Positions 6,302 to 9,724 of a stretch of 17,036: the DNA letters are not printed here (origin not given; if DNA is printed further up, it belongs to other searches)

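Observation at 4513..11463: Efflux operon with OMF and RND permease but no periplasmic adaptor (MFP) gene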

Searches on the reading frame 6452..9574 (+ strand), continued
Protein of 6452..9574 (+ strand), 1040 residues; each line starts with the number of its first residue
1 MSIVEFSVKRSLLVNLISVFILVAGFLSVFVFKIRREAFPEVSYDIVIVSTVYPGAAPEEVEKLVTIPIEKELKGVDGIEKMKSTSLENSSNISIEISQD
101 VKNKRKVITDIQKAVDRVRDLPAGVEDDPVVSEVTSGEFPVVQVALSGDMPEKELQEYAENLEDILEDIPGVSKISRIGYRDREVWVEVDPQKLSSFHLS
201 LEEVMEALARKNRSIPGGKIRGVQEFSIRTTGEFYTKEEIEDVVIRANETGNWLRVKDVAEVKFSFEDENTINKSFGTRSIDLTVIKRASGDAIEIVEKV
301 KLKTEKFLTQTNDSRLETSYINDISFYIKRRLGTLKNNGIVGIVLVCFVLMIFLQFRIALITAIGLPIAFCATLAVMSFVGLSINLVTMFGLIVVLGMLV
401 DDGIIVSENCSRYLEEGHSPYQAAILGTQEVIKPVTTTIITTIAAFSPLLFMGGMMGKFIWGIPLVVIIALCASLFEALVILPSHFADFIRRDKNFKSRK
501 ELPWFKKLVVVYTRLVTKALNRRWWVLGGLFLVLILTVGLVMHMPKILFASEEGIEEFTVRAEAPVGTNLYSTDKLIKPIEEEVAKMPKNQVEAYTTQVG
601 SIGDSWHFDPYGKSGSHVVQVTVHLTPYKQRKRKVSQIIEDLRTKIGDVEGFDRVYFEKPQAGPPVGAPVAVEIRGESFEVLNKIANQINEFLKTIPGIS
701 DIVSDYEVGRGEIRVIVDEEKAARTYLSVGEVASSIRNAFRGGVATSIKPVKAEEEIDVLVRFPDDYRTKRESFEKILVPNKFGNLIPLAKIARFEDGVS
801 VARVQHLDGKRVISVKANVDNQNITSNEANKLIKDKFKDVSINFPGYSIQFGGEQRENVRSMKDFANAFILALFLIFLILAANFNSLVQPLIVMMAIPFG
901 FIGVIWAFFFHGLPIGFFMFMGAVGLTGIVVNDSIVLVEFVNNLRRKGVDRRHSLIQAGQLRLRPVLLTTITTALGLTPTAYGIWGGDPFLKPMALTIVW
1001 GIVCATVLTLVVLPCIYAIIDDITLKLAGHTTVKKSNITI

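Call 54: find_encoding_contigs(protein=P0309, flank=8000, max_places=2)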
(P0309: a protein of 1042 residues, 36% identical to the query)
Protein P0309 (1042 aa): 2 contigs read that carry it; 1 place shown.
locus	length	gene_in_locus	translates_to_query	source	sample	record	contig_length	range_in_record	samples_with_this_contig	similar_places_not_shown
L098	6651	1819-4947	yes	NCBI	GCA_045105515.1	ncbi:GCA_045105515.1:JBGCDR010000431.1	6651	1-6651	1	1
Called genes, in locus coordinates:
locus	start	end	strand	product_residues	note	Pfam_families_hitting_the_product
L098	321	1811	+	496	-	PF02321:OEP (weak)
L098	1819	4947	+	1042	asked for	PF00873:ACR_tran, PF03176:MMPL (faint)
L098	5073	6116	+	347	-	PF07224:Chlorophyllase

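Call 62: find_related_loci(query=A4, collection=metagenome_contigs, flank=8000)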
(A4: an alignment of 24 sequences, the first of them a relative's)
Query A4 (1028 aa) in metagenome_contigs; peptide patterns used: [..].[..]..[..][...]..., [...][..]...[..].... (x = any residue, [..] = any of these).
600 stretches matched a pattern (row limit reached: there are more); 586 encode a relative of the query (tblastn E <= 1e-3); the best 80 are kept; 80 distinct loci.
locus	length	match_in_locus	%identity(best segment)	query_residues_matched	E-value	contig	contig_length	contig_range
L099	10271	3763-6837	37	1-1010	0e+0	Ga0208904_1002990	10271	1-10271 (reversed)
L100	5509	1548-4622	38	1-1010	0e+0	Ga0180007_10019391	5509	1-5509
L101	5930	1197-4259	36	1-1012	0e+0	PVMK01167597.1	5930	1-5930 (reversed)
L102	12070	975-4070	37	1-1017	0e+0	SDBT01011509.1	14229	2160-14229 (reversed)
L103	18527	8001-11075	37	1-1010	0e+0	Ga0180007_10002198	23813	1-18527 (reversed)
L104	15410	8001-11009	36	25-1010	0e+0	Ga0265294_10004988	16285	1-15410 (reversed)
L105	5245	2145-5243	37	4-1016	0e+0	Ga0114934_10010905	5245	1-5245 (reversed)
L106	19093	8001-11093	37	1-1010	0e+0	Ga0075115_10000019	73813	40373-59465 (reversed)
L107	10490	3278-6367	35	1-1010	0e+0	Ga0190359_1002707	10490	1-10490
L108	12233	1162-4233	38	6-1016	0e+0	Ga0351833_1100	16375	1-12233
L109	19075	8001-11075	39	1-1010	0e+0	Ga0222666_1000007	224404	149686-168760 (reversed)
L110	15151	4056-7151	35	1-1016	0e+0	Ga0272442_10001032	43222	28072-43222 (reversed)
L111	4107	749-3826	39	4-1022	0e+0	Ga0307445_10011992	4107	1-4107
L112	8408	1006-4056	35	1-1013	0e+0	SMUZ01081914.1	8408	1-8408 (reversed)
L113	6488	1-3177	35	4-1013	0e+0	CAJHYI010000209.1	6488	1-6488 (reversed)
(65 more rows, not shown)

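Call 67: predict_structure(alignment_id=A3)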
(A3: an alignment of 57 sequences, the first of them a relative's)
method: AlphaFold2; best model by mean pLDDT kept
length: 1040 residues; sequences in the alignment: 57
mean_pLDDT: 79.0   pTM: 0.68
mean pLDDT of the five models: 79.0, 74.5, 72.9, 69.9, 66.8
residues with pLDDT >= 90: 26; 70-90: 851; 50-70: 142; < 50: 21
segments of 3 or more residues with pLDDT < 50: 269-275, 605-608, 1036-1040
pLDDT, mean of each block of 10 residues (from residue 1): 78 86 76 56 69 78 87 84 81 79 77 82 70 66 83 86 91 80 83 83 86 79 72 78 74 81 70 48 81 84 91 82 74 75 82 82 83 84 72 72 82 83 86 84 85 72 85 88 85 61 78 85 83 87 73 71 77 83 86 77 55 72 78 82 81 81 63 86 89 87 74 82 86 84 76 67 81 86 85 83 81 84 77 87 87 71 82 87 80 80 87 80 78 81 79 81 82 84 72 84 83 82 67 47
secondary structure, 60 per line:
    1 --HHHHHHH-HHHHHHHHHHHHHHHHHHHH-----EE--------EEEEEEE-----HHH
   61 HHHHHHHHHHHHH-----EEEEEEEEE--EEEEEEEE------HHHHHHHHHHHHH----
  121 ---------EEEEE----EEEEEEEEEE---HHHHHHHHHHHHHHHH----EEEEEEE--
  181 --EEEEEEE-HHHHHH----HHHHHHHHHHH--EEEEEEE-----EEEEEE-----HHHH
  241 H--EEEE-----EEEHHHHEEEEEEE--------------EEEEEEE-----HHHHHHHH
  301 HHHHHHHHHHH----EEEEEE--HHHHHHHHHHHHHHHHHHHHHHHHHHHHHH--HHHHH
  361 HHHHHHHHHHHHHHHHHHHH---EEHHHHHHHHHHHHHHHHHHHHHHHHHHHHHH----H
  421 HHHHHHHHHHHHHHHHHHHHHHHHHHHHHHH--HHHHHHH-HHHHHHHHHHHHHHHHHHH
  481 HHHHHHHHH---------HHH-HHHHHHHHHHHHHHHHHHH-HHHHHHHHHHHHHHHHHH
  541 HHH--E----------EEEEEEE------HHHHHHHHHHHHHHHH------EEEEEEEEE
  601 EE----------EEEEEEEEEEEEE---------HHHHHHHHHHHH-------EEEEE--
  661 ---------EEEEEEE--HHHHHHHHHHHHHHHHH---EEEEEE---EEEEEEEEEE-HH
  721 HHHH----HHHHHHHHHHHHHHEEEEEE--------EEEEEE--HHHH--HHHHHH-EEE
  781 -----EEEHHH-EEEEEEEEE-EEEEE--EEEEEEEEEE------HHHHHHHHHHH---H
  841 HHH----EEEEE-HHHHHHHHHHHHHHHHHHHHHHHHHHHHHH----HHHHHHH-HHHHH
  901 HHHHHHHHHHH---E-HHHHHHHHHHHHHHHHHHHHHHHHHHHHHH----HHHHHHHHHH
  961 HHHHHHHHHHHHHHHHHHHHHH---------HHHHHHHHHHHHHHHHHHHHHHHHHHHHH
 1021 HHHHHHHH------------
elements in order (helices of 4 or more, strands of 3 or more residues): H3-9 H11-30 E46-52 H58-73 E79-87 E90-97 H104-116 E130-134 E139-148 H152-167 E172-178 E183-189 H191-196 H201-211 E214-220 E226-231 H237-241 E244-247 E253-255 H256-259 E260-266 E281-287 H293-311 E316-321 H324-353 H356-380 H386-415 H420-451 H454-460 H462-489 H503-521 H523-543 E557-563 H570-585 E592-602 E613-625 H635-646 E654-658 E670-676 H679-695 E699-704 E708-717 H719-724 H729-742 E743-748 E757-762 H765-768 H771-776 E778-780 E786-788 E793-801 E803-807 E810-819 H826-836 H840-843 E848-852 H854-883 H888-894 H896-911 H917-946 H951-982 H992-1028
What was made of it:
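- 7184..7210 (+): Docking-domain (DN) beta-hairpin tip, residues 245-253 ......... (aligned with AcrB 251-259). The AF2 model has a hairpin at E244-247 / E253-255 (call 67).
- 8783..8818 (+): Docking-domain (DC) beta-hairpin, residues 778-789 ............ (aligned with AcrB ~790-801). The AF2 model has a hairpin at E778-780 / E786-788 (call 67).
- On RND superfamily, AcrB/AcrD/AcrF type (Pfam PF00873): AF2 model pLDDT 79 (call 67).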

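Call 73: fold_search(model_id=the predicted structure, library=pdb)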
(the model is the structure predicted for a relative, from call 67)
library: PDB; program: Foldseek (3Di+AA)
matches with E <= 10: 676; with E <= 0.001: 330
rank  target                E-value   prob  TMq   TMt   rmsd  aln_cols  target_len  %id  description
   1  8f4r_B                6.7e-62  1.00  0.88  0.88   3.6      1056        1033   22  Gentamicin bound aminoglycoside efflux pump AcrD (released 2022-12-28)
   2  8f3e_B                4.6e-61  1.00  0.87  0.87   3.9      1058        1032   22  Trimer of aminoglycoside efflux pump AcrD (released 2022-12-28)
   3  8gjj_A                1.8e-59  1.00  0.88  0.88   3.8      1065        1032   22  Multi-drug efflux pump RE-CmeB Apo form (released 2023-05-31)
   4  8gk4_B                1.9e-59  1.00  0.87  0.87   4.0      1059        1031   22  Multi-drug efflux pump RE-CmeB bound with Chloramphenicol (released 2023-05-31)
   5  8p1i_C                9.6e-59  1.00  0.87  0.88   4.0      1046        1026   22  Single particle cryo-EM co-structure of Klebsiella pneumoniae AcrB with the BDM91288 efflux pump inhibitor at 2.97 Ang (released 2024-01-17)
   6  8deu_C                1.2e-58  1.00  0.86  0.86   3.9      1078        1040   22  Cryo-electron microscopy structure of Neisseria gonorrhoeae multidrug efflux pump MtrD with CASP peptide complex (released 2022-09-14)
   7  7m4p_B                1.3e-58  1.00  0.88  0.87   3.9      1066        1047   22  Multidrug Efflux pump AdeJ with Eravacycline bound (released 2021-05-19)
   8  7ouk_A                1.4e-58  1.00  0.86  0.86   4.2      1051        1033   22  BDM88855 inhibitor bound to the transmembrane domain of AcrB (released 2021-12-29)
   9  8f3e_A                1.8e-58  1.00  0.86  0.87   3.8      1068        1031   22  Trimer of aminoglycoside efflux pump AcrD (released 2022-12-28)
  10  8f56_A                2.1e-58  1.00  0.85  0.88   3.7      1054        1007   22  Dimer of aminoglycoside efflux pump AcrD treated with gentamicin (released 2022-12-28)
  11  8qzq_A                2.2e-58  1.00  0.84  0.86   4.2      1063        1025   22  Single particle cryo-EM co-structure of E. coli AcrB with bound BDM91531 inhibitor (released 2024-11-06)
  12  8deu_A                2.6e-58  1.00  0.86  0.86   4.2      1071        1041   23  Cryo-electron microscopy structure of Neisseria gonorrhoeae multidrug efflux pump MtrD with CASP peptide complex (released 2022-09-14)
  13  8f4n_A                2.8e-58  1.00  0.85  0.87   3.7      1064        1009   22  Dimer of aminoglycoside efflux pump AcrD (released 2022-12-28)
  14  6q4p_A                3.0e-58  1.00  0.84  0.84   4.5      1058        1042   22  Fusidic acid bound AcrB_N298A (released 2019-11-13)
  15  9qps_A                5.1e-58  1.00  0.86  0.88   3.8      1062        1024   21  Single particle cryo-EM structure of MdtF V610F (released 2025-05-14)
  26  6zoe_A                1.2e-57  1.00  0.87  0.87   3.6      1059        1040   22  AcrB-F563A symmetric T protomer (released 2021-05-19)
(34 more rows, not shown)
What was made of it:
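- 6452..9574 (+): AcrB-like RND permease (1040 aa). AF2 model pLDDT 79, TM-score 0.88 to AcrD, AcrB and CmeB (calls 67, 73).
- On RND superfamily, AcrB/AcrD/AcrF type (Pfam PF00873): Foldseek TM-score 0.88 to AcrD, 0.87-0.88 to AcrB, CmeB and AdeJ (call 73).
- Closest known: AcrAB-TolC / MexAB-OprM. Same: The RND has the same fold and length (TM-score 0.86-0.88, call 73).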

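Call 83: find_encoding_contigs(protein=P0233, flank=6000, max_places=2)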
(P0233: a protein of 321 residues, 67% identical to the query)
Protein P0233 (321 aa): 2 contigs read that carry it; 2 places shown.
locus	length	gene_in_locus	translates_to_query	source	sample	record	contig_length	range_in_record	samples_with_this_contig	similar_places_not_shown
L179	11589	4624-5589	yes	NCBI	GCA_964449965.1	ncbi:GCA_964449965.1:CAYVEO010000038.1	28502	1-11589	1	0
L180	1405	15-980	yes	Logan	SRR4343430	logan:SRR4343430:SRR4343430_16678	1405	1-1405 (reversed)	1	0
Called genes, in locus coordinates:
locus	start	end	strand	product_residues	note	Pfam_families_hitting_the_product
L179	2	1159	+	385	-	?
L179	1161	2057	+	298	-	PF02086:MethyltransfD12 (faint), PF08241:Methyltransf_11 (faint), PF13649:Methyltransf_25 (faint), PF13847:Methyltransf_31 (faint), PF01555:N6_N4_Mtase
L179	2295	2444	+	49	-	-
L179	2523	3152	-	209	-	-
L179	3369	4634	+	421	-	PF02321:OEP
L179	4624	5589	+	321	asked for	PF00364:Biotin_lipoyl (faint), PF25917:BSH_RND, PF25973:BSH_CzcB, PF25990:Beta-barrel_YknX (weak), PF26002:Beta-barrel_AprE (weak), PF25967:RND-MFP_C, PF25975:CzcB_C (weak), PF25989:YknX_C (weak), +1 more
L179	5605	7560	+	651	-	PF00005:ABC_tran, PF02463:SMC_N (weak), PF13304:AAA_21 (faint), PF12704:MacB_PCD, PF02687:FtsX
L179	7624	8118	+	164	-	PF04461:YajQ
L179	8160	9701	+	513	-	PF00479:G6PD_N, PF02781:G6PD_C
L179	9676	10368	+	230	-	PF04199:Cyclase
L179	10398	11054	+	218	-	PF00160:Pro_isomerase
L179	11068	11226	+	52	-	PF00301:Rubredoxin, PF21349:RUBY_RBDX (faint)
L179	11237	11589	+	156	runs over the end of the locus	PF01243:PNPOx_N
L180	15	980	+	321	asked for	PF00364:Biotin_lipoyl (faint), PF25917:BSH_RND, PF25973:BSH_CzcB, PF25990:Beta-barrel_YknX (weak), PF26002:Beta-barrel_AprE (weak), PF25967:RND-MFP_C, PF25975:CzcB_C (weak), PF25989:YknX_C (weak), +1 more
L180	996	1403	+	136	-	?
